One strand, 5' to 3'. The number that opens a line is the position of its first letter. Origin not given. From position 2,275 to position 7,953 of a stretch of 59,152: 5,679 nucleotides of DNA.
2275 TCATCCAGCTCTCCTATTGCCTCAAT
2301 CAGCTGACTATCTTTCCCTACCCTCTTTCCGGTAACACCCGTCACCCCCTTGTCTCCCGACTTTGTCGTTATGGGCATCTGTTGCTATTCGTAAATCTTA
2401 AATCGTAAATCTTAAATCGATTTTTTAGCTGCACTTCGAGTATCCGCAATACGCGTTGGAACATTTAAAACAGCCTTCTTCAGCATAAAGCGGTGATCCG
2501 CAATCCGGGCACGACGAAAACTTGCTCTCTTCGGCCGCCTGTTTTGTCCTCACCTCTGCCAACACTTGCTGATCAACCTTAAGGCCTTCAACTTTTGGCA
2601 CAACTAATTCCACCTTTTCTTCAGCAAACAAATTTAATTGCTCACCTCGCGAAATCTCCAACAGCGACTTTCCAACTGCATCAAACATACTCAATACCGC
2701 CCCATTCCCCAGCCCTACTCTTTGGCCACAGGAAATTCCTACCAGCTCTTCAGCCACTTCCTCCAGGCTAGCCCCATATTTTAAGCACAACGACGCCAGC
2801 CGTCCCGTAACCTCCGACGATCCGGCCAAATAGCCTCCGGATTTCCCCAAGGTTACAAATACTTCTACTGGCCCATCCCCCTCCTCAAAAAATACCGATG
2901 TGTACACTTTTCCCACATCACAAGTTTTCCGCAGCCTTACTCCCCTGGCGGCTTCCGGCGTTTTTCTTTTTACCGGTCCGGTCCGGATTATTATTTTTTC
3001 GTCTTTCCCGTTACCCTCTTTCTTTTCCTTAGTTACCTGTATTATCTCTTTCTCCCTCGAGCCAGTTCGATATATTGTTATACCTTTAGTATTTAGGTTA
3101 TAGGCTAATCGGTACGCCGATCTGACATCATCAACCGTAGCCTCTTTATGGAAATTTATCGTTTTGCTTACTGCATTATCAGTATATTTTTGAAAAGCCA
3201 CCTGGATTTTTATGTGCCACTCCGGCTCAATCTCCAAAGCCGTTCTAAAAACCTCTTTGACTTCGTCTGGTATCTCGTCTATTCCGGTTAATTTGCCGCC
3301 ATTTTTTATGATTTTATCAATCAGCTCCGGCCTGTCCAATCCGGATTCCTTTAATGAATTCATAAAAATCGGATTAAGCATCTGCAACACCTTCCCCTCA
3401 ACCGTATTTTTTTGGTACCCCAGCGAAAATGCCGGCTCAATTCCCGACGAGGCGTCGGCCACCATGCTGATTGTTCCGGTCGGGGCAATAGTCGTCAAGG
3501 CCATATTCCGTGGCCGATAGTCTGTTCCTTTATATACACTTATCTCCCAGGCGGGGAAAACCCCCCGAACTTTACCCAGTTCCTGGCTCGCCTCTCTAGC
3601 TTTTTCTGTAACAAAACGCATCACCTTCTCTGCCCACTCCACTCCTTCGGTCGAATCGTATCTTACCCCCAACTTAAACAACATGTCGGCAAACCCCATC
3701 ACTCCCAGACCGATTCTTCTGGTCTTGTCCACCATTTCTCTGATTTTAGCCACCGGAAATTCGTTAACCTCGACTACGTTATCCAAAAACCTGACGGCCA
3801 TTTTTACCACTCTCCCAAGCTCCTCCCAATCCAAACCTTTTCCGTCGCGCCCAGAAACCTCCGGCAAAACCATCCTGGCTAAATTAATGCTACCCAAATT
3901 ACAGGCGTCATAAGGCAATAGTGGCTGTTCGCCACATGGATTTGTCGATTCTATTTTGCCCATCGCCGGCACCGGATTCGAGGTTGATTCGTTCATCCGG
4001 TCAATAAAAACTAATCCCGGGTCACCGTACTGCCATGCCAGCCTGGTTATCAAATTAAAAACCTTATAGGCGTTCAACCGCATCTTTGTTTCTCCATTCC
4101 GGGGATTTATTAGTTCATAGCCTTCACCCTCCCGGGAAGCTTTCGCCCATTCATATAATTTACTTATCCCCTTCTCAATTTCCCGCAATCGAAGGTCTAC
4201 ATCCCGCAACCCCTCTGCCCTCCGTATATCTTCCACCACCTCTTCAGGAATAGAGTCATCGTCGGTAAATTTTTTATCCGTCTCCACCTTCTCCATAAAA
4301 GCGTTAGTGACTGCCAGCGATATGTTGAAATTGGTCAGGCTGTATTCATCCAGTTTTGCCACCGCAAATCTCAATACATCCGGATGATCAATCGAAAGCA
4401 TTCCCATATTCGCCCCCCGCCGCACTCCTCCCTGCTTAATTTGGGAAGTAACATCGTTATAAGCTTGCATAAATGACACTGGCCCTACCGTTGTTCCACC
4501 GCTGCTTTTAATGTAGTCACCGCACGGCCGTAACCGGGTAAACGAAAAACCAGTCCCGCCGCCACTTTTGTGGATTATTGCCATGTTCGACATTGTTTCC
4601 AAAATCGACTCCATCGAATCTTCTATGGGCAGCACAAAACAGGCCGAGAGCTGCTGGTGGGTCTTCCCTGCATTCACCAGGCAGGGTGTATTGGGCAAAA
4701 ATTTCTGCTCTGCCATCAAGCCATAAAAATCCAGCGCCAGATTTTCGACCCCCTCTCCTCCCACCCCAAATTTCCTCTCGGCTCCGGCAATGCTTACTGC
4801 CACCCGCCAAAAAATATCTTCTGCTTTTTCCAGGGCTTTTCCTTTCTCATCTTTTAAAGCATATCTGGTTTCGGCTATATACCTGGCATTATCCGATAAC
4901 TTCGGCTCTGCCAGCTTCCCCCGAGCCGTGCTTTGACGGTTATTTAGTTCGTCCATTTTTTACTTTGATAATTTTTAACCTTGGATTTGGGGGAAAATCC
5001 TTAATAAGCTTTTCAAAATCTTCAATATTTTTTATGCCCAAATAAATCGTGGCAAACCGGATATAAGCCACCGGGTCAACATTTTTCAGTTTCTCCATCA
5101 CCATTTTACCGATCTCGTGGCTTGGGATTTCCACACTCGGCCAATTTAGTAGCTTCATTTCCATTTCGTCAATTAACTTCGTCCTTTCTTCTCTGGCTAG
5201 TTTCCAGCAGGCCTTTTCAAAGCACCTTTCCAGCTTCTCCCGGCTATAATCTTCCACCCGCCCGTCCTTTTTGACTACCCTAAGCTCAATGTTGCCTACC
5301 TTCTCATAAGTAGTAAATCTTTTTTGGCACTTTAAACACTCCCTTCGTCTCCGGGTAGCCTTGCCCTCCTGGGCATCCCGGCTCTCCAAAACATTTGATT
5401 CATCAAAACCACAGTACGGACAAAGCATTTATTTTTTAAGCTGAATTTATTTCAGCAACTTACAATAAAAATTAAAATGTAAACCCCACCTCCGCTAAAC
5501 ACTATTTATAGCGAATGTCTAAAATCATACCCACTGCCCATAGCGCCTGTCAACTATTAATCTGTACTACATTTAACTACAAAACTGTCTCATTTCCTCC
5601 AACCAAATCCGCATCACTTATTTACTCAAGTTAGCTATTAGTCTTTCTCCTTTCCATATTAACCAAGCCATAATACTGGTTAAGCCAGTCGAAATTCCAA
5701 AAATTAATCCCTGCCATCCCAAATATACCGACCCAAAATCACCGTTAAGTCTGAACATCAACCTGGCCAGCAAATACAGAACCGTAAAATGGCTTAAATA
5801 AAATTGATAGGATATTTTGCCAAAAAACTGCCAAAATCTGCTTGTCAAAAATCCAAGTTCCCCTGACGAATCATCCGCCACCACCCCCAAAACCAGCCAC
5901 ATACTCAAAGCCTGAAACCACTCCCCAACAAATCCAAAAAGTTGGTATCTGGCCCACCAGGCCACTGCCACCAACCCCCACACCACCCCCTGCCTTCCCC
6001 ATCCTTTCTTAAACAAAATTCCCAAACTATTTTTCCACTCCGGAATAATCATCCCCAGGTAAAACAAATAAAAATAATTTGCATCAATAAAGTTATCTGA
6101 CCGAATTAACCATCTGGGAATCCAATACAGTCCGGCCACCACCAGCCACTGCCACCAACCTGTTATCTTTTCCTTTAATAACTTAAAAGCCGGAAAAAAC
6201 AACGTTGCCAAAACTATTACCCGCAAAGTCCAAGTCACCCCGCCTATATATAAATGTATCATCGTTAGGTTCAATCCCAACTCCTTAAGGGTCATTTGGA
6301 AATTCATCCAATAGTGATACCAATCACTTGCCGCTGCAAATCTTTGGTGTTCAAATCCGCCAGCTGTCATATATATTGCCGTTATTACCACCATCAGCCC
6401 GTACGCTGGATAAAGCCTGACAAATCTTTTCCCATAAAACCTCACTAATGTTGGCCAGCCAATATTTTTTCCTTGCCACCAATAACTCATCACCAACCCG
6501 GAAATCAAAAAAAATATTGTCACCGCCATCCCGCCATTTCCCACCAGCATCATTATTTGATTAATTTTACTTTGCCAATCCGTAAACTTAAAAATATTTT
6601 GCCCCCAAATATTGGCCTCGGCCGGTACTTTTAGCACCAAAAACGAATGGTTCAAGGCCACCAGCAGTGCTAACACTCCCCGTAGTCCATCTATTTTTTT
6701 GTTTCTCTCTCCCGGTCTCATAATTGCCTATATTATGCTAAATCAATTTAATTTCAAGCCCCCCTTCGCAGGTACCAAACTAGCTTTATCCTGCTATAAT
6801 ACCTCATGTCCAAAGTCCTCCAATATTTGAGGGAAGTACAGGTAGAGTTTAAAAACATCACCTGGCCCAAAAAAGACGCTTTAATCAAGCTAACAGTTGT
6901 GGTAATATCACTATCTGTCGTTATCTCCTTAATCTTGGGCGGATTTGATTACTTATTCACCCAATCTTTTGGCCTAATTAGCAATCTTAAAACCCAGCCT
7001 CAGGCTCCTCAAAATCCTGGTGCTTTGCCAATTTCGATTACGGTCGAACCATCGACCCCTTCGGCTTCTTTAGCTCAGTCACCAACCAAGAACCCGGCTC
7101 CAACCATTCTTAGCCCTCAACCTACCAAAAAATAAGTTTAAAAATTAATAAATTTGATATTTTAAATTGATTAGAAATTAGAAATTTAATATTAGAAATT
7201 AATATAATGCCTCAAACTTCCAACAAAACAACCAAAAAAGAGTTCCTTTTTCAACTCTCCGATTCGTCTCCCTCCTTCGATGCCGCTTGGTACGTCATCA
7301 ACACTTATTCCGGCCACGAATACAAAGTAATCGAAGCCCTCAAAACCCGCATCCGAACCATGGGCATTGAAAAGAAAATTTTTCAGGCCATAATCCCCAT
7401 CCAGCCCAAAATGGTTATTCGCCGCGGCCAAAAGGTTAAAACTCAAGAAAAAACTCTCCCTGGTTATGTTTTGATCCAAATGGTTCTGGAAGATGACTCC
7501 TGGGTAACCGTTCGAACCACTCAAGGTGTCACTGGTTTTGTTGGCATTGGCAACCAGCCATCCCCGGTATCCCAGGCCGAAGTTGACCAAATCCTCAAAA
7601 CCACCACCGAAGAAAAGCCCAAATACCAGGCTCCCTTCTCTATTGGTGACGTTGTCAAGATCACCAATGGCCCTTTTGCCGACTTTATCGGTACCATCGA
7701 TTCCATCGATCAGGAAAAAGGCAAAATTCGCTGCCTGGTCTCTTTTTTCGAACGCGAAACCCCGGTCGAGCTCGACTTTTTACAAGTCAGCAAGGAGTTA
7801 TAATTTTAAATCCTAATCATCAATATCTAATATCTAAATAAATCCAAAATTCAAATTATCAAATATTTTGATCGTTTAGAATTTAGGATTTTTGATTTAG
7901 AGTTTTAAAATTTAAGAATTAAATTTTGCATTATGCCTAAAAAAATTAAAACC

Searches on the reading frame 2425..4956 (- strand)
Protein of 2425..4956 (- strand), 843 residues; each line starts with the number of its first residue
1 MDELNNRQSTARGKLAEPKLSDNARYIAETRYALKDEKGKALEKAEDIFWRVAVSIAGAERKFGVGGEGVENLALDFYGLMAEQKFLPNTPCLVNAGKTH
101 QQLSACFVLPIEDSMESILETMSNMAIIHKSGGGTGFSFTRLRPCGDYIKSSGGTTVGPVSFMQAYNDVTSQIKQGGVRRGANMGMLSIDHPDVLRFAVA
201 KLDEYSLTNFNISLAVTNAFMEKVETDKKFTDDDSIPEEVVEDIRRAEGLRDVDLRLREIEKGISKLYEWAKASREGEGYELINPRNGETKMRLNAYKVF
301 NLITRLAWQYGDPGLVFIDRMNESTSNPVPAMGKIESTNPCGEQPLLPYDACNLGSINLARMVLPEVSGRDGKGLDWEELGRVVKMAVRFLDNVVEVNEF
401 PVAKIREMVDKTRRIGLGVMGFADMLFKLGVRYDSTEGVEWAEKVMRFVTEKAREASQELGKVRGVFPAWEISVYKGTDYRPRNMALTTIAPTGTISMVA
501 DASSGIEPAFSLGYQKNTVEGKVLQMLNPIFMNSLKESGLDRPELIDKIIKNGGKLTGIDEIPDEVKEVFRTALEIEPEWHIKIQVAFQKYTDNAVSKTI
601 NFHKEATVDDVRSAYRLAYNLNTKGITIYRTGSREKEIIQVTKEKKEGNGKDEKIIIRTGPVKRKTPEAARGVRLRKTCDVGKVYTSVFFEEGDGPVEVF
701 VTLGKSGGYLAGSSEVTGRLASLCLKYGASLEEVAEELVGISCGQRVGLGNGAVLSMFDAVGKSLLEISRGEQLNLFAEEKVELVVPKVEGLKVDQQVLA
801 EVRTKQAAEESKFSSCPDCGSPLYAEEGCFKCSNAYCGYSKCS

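Call 56: search_protein_families(library=pfam, proteins=[window:2425-4956:-], max_evalue=0.00001)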
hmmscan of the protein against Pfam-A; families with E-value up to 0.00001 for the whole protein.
window:2425-4956:- (843 aa): 3 families
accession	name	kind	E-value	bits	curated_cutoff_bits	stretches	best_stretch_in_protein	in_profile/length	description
PF02867.20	Ribonuc_red_lgC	-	4e-130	435.3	23.9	1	104-629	1-523/523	Ribonucleotide reductase, barrel domain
PF00317.26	Ribonuc_red_lgN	-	1.3e-20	73.7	28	1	19-101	2-77/77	Ribonucleotide reductase, all-alpha domain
PF12637.14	TSCPD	-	1e-12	48.6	22.8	1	678-766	11-85/88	TSCPD domain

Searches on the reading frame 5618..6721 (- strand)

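Call 56: search_protein_families(library=pfam, proteins=[window:5618-6721:-], max_evalue=0.00001)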
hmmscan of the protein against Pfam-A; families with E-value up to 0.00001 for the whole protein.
window:5618-6721:- (367 aa): 1 family
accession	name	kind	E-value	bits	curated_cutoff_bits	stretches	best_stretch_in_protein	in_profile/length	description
PF01757.29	Acyl_transf_3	-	2.7e-22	79.7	31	1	8-345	2-318/326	Acyltransferase domain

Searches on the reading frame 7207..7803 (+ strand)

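Call 56: search_protein_families(library=pfam, proteins=[window:7207-7803:+], max_evalue=0.00001)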
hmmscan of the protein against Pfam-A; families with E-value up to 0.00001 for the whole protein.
window:7207-7803:+ (198 aa): 2 families
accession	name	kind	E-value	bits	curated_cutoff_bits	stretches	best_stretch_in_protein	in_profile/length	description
PF02357.24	NusG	-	3.6e-26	91.9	22.2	1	27-130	2-93/93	Transcription termination factor nusG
PF00467.35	KOW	-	7e-08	32.4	22.3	1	147-174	2-29/32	KOW motif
